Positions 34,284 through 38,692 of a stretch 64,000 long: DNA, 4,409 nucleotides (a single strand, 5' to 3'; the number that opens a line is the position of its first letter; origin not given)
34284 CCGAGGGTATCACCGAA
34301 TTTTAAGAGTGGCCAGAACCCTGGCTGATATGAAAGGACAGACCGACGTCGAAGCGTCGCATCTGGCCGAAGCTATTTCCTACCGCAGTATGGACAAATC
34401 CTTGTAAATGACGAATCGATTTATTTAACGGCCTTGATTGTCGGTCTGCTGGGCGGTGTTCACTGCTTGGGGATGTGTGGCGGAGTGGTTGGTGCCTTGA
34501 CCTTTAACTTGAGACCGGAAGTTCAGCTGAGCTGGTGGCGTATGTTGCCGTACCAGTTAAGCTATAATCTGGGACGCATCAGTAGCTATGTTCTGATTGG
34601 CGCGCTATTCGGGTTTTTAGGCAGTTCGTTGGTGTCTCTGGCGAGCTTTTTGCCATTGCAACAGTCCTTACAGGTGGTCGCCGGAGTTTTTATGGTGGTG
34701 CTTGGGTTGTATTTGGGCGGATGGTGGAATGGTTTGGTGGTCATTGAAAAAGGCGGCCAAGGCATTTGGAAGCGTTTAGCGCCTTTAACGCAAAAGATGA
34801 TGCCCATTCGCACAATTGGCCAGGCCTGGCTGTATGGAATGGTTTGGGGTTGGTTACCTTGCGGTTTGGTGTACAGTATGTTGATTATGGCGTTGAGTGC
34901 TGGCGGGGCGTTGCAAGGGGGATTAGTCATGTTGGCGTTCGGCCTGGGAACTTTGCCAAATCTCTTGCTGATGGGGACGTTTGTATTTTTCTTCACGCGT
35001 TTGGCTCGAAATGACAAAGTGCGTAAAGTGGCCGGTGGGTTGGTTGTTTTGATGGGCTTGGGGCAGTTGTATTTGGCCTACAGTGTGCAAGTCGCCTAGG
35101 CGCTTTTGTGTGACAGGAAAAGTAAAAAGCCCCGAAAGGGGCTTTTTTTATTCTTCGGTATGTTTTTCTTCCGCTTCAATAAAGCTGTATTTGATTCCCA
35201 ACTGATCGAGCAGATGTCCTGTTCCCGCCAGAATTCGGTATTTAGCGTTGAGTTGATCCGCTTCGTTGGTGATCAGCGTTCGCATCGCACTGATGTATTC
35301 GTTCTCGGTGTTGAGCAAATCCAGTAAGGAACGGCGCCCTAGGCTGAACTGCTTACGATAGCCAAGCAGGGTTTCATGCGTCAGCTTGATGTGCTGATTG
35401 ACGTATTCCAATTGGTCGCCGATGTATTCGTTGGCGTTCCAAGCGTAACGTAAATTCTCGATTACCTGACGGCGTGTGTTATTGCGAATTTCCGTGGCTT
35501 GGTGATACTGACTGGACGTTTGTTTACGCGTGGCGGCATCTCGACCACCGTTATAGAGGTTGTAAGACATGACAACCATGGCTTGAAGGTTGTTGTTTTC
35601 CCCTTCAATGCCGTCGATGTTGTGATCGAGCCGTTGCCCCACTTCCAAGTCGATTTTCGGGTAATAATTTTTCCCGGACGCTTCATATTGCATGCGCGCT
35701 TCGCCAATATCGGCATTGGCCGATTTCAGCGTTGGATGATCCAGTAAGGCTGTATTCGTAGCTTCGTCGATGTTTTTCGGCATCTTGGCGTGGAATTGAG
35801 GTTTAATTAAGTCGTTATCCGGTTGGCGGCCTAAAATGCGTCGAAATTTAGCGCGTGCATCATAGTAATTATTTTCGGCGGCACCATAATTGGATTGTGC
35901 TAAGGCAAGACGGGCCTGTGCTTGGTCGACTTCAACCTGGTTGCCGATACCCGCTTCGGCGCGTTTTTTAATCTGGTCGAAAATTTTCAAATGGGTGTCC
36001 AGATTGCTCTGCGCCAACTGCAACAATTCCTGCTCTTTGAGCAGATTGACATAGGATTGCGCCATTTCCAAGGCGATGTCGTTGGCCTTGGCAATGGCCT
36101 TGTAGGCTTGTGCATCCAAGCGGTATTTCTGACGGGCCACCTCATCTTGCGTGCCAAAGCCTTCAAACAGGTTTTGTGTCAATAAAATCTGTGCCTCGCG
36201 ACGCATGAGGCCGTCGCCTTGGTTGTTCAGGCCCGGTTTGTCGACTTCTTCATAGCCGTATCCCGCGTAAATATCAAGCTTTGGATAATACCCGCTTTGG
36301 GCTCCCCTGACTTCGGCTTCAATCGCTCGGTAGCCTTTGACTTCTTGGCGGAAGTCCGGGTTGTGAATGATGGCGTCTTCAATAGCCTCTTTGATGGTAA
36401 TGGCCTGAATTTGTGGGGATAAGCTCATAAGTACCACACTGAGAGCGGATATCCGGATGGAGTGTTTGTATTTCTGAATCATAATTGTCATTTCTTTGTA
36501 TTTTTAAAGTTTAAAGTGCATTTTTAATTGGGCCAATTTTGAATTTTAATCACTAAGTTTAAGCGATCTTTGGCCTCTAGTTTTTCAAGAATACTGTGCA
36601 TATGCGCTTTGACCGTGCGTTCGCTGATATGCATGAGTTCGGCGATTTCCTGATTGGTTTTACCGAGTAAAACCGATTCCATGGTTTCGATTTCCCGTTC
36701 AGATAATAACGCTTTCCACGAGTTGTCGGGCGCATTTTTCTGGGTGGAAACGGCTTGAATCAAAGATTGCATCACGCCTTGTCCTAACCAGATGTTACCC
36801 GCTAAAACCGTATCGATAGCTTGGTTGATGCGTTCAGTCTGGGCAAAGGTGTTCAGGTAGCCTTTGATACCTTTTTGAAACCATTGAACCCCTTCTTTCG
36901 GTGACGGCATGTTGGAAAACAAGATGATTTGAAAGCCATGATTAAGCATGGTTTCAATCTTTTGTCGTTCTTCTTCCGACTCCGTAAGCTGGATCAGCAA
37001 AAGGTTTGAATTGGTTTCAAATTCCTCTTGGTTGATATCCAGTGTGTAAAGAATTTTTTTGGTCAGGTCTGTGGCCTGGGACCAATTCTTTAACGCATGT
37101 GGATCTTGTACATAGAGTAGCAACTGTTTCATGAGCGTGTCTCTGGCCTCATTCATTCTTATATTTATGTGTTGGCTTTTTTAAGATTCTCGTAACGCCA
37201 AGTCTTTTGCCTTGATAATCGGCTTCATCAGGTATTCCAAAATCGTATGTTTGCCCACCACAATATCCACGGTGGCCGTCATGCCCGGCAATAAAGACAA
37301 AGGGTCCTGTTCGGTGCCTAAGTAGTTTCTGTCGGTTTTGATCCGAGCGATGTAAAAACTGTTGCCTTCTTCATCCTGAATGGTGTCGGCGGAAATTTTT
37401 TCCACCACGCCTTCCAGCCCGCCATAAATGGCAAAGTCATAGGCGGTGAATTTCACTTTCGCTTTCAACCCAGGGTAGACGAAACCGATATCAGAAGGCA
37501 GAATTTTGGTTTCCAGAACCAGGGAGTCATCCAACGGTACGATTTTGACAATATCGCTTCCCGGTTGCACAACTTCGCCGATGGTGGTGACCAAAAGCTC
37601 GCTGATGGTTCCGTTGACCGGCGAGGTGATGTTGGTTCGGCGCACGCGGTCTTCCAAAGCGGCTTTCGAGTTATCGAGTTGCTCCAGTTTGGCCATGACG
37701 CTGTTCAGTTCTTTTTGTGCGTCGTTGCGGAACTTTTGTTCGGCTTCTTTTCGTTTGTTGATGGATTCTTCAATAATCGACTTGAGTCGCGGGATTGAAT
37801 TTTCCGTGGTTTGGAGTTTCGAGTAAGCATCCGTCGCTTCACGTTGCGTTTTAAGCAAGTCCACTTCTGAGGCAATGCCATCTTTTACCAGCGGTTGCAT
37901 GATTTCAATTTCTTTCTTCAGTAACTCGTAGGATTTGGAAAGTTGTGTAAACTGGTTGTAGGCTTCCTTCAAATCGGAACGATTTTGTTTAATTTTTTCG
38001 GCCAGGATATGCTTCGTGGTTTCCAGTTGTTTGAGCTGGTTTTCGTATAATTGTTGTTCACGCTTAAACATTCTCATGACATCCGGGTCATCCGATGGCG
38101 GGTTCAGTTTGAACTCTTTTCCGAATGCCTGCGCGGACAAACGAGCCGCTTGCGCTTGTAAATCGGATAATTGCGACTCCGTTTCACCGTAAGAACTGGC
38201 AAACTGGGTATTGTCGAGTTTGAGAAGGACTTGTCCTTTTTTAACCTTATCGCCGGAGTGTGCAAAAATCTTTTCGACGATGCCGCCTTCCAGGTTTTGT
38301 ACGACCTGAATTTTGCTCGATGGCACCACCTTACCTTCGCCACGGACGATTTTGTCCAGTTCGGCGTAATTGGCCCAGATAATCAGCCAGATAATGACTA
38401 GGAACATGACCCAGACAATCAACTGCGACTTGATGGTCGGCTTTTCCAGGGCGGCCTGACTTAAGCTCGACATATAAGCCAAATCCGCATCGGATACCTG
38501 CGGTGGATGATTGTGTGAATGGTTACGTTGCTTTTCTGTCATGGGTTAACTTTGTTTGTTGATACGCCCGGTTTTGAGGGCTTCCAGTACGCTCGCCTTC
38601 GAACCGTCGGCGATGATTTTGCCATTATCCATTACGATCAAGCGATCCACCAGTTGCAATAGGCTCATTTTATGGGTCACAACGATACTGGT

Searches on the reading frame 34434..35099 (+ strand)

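Call 29: search_protein_families(library=pfam, proteins=[window:34434-35099:+], max_evalue=0.001)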
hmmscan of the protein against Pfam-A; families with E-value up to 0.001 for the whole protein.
window:34434-35099:+ (221 aa): 1 family
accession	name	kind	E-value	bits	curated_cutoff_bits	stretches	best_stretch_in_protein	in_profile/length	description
PF13386.12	DsbD_2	-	1.3e-55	188.9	24.9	1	2-209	4-198/199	Cytochrome C biogenesis protein transmembrane region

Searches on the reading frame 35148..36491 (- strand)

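Call 29: search_protein_families(library=pfam, proteins=[window:35148-36491:-], max_evalue=0.001)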
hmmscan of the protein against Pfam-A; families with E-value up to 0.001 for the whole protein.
window:35148-36491:- (447 aa): 1 family
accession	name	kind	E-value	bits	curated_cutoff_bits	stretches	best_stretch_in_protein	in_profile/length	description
PF02321.23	OEP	-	9.8e-58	195.5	22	2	34-221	2-187/187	Outer membrane efflux protein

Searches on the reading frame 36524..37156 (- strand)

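Call 29: search_protein_families(library=pfam, proteins=[window:36524-37156:-], max_evalue=0.001)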
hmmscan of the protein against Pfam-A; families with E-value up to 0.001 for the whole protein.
window:36524-37156:- (210 aa): 3 families
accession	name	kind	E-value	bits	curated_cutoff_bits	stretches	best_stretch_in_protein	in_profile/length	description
PF00196.25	GerE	-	7.4e-17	61.2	23.5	1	150-203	2-55/57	Bacterial regulatory proteins, luxR family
PF08281.18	Sigma70_r4_2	-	1e-07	31.9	25.7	1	161-193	22-54/54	Sigma-70, region 4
PF04545.22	Sigma70_r4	-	9.3e-05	22.3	24.1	1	165-193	20-48/50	Sigma-70, region 4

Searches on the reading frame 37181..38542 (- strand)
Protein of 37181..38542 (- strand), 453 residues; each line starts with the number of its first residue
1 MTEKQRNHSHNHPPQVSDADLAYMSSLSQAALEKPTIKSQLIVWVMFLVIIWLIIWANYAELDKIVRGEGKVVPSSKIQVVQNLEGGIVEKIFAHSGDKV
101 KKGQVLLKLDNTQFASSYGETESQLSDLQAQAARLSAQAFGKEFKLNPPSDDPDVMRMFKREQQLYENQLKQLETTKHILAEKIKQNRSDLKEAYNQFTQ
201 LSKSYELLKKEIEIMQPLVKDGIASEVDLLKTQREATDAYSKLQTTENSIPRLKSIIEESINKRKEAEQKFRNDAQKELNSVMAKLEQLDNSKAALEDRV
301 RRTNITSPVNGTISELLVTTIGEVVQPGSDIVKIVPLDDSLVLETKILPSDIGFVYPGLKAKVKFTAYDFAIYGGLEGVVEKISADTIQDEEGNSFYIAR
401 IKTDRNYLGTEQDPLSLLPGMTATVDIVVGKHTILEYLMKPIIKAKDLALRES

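Call 29: search_protein_families(library=pfam, proteins=[window:37181-38542:-], max_evalue=0.001)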
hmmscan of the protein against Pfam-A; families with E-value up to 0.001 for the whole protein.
window:37181-38542:- (453 aa): 5 families
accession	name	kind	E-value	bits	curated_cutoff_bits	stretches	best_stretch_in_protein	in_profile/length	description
PF13437.12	HlyD_3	-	7.4e-16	59.2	22.2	1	305-420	2-106/106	HlyD family secretion protein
PF16576.10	HlyD_D23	-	2.4e-12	47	30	1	250-375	68-180/214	Barrel-sandwich domain of CusB or HlyD membrane-fusion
PF13533.13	Biotin_lipoyl_2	-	5.2e-06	26.6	29.8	1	86-110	8-32/32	Biotin-lipoyl like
PF00364.28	Biotin_lipoyl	-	1.2e-05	25.4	22.1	0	85-109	49-73/73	Biotin-requiring enzyme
PF02321.23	OEP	-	8.3e-05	22.9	22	1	160-249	85-174/187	Outer membrane efflux protein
